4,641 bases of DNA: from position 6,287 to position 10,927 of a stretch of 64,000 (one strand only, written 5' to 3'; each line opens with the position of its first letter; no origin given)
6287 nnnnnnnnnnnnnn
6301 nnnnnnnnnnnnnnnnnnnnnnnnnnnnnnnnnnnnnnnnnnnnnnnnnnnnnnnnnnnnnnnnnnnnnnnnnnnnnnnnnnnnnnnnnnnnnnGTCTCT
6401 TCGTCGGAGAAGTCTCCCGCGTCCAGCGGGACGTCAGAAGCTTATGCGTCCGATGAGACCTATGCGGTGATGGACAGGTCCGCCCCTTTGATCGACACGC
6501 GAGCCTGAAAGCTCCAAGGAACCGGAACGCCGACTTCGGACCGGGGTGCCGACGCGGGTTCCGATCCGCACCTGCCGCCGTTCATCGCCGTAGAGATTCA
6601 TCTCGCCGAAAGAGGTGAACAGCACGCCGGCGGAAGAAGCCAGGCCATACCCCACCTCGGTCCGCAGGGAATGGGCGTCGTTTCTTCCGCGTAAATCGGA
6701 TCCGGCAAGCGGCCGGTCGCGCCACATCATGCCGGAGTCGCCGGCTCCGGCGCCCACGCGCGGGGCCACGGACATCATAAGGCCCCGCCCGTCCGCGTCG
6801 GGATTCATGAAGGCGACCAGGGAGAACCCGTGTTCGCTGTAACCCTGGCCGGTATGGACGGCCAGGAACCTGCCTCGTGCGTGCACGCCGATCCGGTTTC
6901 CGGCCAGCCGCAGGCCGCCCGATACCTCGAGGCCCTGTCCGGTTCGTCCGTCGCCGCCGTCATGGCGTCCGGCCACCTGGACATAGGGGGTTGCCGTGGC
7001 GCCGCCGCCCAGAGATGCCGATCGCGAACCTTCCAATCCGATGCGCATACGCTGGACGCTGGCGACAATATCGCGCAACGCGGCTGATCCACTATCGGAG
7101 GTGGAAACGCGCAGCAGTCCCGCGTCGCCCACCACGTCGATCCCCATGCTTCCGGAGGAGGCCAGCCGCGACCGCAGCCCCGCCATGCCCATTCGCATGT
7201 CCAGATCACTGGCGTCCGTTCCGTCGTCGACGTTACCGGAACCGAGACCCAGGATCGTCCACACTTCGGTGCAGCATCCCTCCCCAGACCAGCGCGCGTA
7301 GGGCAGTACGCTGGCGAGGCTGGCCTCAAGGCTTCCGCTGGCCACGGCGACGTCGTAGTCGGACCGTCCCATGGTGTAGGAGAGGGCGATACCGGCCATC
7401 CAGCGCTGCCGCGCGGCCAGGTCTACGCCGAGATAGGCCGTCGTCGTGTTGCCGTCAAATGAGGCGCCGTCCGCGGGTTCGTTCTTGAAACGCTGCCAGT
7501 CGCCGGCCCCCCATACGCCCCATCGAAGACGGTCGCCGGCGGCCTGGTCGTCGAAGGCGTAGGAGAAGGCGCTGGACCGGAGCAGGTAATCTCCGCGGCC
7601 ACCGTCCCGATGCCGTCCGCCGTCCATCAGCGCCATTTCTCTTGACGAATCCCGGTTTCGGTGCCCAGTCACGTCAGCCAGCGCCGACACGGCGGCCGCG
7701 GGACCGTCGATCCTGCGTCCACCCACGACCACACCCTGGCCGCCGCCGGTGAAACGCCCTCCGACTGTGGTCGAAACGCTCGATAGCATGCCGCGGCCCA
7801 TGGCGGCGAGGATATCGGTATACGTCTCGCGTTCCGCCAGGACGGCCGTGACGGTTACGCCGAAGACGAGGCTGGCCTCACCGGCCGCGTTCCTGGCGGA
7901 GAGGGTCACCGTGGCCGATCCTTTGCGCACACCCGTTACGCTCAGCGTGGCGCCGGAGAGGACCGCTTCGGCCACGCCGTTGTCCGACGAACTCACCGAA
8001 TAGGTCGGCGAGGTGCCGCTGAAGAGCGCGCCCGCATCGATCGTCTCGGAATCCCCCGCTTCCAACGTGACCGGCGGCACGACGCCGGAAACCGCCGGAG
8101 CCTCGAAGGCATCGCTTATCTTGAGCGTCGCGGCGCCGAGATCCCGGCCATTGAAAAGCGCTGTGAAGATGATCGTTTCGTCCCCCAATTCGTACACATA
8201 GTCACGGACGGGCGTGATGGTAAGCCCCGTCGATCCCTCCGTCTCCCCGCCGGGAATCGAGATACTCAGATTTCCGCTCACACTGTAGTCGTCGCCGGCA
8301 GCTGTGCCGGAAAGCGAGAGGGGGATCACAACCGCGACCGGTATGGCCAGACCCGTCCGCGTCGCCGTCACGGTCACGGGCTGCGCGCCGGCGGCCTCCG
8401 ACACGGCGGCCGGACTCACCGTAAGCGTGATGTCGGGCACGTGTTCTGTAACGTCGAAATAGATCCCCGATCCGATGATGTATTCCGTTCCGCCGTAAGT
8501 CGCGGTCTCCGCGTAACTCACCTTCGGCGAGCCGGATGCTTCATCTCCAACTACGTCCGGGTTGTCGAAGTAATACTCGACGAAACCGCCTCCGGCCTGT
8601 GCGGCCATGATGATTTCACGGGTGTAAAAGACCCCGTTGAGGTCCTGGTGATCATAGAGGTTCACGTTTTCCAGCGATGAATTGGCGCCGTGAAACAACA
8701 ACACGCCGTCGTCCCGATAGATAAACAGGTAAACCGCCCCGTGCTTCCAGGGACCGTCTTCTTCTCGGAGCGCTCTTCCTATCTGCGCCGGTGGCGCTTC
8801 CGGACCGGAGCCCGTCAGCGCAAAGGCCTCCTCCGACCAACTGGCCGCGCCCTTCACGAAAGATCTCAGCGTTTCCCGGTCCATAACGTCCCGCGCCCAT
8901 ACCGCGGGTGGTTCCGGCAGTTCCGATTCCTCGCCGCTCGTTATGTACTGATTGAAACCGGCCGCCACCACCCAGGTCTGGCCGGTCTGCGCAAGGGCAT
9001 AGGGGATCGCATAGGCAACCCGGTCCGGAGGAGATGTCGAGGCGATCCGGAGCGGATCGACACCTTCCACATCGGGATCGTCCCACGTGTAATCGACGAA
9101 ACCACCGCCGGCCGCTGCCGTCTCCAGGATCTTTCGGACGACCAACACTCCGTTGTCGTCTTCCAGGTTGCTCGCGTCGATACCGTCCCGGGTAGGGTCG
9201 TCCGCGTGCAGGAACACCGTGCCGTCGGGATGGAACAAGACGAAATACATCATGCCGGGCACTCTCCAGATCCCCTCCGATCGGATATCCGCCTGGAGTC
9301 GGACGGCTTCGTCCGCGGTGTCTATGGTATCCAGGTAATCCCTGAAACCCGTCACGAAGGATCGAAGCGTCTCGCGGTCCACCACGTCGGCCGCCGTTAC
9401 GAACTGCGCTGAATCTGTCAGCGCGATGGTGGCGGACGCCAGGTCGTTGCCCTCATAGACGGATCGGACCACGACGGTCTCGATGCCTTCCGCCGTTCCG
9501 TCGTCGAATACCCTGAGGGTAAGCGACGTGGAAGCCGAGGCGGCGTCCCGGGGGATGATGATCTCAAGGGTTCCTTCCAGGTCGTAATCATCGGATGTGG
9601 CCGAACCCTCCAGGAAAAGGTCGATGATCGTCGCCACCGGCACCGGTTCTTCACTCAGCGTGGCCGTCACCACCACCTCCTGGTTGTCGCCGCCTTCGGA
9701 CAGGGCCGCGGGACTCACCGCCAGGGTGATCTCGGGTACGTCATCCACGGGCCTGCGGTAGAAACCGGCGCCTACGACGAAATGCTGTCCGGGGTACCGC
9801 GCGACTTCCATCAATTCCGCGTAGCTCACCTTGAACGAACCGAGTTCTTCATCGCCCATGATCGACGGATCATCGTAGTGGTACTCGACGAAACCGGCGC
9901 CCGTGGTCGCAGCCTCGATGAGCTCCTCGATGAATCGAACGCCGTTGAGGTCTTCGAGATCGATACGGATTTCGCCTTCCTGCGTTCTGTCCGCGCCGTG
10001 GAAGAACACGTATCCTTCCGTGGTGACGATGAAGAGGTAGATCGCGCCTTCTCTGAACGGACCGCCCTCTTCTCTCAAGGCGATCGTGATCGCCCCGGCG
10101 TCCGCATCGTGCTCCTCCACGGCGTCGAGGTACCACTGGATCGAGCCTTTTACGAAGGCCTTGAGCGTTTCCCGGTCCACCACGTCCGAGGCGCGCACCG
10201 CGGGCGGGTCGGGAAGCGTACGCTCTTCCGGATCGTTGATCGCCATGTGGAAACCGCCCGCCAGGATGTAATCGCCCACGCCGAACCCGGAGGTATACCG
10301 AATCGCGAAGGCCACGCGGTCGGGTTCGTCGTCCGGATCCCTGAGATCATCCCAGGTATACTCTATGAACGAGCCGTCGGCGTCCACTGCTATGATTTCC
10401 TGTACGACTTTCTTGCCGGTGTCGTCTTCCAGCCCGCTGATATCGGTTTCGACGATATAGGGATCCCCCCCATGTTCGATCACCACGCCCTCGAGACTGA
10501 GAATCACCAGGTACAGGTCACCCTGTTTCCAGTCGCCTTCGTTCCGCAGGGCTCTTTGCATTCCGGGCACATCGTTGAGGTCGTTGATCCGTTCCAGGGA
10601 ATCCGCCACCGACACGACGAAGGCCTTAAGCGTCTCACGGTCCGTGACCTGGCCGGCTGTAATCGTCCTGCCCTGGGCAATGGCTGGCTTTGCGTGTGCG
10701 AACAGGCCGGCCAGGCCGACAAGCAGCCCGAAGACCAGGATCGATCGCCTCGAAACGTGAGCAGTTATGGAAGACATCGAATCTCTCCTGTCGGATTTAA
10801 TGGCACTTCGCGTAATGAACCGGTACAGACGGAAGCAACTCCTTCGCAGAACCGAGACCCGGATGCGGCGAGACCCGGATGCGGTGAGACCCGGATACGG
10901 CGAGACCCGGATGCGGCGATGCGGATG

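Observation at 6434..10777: Autotransporter whose passenger is built from four Cache ligand-binding domains plus Calx-beta and Big_2 modules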

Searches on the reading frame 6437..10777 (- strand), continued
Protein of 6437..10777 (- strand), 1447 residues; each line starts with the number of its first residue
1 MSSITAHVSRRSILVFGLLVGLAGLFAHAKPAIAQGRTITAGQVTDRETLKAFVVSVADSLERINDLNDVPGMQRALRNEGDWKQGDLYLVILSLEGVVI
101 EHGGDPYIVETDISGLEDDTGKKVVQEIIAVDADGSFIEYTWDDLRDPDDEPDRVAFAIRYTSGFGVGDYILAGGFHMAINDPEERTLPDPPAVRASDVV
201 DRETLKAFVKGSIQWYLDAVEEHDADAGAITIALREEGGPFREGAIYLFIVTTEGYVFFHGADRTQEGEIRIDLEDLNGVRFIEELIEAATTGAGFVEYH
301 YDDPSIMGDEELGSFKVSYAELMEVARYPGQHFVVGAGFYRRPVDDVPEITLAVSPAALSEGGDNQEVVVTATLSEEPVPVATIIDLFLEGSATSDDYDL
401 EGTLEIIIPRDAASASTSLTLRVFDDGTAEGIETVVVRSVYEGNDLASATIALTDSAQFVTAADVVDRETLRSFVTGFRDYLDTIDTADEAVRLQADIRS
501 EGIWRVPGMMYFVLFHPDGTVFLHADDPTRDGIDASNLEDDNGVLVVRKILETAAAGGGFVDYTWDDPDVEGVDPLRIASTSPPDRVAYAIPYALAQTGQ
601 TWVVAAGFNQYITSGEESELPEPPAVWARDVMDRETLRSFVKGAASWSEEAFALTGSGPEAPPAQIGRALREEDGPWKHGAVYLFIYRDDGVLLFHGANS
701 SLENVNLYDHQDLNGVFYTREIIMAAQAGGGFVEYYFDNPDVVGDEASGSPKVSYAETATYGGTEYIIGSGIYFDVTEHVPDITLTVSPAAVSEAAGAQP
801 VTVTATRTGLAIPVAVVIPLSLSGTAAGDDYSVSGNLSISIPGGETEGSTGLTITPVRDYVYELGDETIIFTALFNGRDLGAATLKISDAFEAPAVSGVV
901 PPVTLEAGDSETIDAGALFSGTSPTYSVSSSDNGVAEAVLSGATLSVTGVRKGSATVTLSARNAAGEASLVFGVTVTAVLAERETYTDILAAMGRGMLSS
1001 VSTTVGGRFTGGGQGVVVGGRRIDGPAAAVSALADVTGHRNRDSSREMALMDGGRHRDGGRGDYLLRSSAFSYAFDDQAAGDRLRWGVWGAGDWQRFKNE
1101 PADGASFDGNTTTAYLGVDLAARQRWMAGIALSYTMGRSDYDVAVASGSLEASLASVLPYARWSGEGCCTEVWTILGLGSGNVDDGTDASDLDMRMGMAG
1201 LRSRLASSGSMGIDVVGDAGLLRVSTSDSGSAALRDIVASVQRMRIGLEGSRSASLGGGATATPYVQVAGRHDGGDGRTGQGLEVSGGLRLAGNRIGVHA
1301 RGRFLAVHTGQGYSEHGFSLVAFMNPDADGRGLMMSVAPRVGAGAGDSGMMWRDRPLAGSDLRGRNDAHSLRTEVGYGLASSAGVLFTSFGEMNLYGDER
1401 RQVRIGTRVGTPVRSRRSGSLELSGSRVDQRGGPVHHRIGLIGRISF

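Call 96: find_encoding_contigs(protein=P0035, flank=6000, max_places=2)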
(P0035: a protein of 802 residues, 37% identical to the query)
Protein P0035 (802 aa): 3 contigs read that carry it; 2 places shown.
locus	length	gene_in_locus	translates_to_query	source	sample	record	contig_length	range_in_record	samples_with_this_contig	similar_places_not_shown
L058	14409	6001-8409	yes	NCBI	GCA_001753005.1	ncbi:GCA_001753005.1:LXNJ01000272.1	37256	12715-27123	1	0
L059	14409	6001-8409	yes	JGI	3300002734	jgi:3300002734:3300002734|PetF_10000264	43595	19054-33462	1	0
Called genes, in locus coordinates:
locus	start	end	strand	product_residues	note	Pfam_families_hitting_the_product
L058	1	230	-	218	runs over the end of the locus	PF05719:GPP34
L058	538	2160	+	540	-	PF00916:Sulfate_transp, PF16983:MFS_MOT1 (weak), PF01740:STAS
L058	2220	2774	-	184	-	-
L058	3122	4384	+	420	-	PF13433:Peripla_BP_5, PF13458:Peripla_BP_6, PF01094:ANF_receptor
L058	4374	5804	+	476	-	PF13458:Peripla_BP_6, PF01094:ANF_receptor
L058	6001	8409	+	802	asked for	PF08269:dCache_2, PF17200:sCache_2, PF17201:Cache_3-Cache_2 (faint), PF08269:dCache_2, PF17200:sCache_2, PF08269:dCache_2, PF17200:sCache_2, PF13860:FlgD_ig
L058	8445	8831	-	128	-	PF15919:HicB_lk_antitox, PF15970:HicB-like_2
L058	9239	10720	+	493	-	PF00282:Pyridoxal_deC, PF00155:Aminotran_1_2, PF00266:Aminotran_5 (weak)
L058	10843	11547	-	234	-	-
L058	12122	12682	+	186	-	PF19581:Glyoxalase_7 (weak), PF00903:Glyoxalase, PF12681:Glyoxalase_2 (weak)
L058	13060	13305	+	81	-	-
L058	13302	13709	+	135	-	PF01850:PIN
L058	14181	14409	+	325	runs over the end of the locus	PF00701:DHDPS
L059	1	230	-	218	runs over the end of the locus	PF05719:GPP34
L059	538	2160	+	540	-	PF00916:Sulfate_transp, PF16983:MFS_MOT1 (weak), PF01740:STAS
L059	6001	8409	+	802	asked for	PF08269:dCache_2, PF17200:sCache_2, PF17201:Cache_3-Cache_2 (faint), PF08269:dCache_2, PF17200:sCache_2, PF08269:dCache_2, PF17200:sCache_2, PF13860:FlgD_ig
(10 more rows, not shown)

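Call 97: find_encoding_contigs(protein=P0099, flank=6000, max_places=1)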
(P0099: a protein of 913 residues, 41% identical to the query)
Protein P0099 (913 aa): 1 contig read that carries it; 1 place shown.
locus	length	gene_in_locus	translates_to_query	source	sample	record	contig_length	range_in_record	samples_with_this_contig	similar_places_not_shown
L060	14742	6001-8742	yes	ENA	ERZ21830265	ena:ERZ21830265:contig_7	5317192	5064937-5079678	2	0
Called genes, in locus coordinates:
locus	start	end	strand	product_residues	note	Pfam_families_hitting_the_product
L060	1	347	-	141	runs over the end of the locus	PF00583:Acetyltransf_1, PF13673:Acetyltransf_10, PF13508:Acetyltransf_7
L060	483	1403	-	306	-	PF00215:OMPdecase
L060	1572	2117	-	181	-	-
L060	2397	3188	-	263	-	PF24553:Rv0428c_C, PF00583:Acetyltransf_1, PF13508:Acetyltransf_7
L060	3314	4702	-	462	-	PF01266:DAO (faint), PF13450:NAD_binding_8, PF01593:Amino_oxidase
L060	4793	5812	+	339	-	PF00155:Aminotran_1_2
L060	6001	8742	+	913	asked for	PF08269:dCache_2, PF17200:sCache_2, PF08269:dCache_2, PF13860:FlgD_ig (weak)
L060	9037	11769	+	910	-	PF08269:dCache_2, PF17200:sCache_2, PF08269:dCache_2, PF13860:FlgD_ig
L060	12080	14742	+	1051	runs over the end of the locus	PF00583:Acetyltransf_1, PF13508:Acetyltransf_7 (weak)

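Call 98: find_encoding_contigs(protein=P0027, flank=6000, max_places=1)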
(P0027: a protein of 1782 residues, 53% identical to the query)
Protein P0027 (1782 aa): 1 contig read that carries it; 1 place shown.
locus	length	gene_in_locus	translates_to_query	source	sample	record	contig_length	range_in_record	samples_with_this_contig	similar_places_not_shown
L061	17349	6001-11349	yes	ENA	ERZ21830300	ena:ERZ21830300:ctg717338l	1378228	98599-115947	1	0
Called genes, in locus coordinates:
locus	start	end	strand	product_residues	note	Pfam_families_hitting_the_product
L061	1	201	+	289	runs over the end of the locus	PF05721:PhyH (weak)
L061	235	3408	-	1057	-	-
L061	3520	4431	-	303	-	PF05721:PhyH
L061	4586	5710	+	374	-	PF03841:SelA (weak), PF00266:Aminotran_5 (weak)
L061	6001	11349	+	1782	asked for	PF08269:dCache_2 (faint), PF03797:Autotransporter (faint)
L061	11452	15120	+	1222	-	PF08269:dCache_2, PF17200:sCache_2, PF03797:Autotransporter (faint)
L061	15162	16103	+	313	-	PF12697:Abhydrolase_6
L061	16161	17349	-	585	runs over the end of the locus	PF00860:Xan_ur_permease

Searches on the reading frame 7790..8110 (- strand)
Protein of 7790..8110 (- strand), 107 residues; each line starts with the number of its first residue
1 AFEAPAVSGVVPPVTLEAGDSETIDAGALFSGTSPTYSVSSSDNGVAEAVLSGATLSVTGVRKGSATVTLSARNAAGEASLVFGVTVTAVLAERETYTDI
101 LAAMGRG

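Call 6: search_protein_families(library=pfam, proteins=[window:7790-8110:-], max_evalue=10)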
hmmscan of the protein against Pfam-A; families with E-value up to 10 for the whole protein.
seq(107 aa): 5 families
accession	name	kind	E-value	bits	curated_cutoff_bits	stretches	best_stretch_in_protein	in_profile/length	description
PF02368.24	Big_2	-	4.5e-05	23.7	22.8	1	11-78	8-74/79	Bacterial Ig-like domain (group 2)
PF16538.11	FlgT_C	-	0.007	17.2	27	1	14-75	4-65/77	Flagellar assembly protein T, C-terminal domain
PF13629.12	T2SS-T3SS_pil_N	-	0.0094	16.1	23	1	28-87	13-71/72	Pilus formation protein N terminal region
PF00801.26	PKD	-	0.023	15.1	23.5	1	14-85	9-78/80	PKD domain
PF19077.6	Big_13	-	0.069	14.1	27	1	18-92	12-90/102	Bacterial Ig-like domain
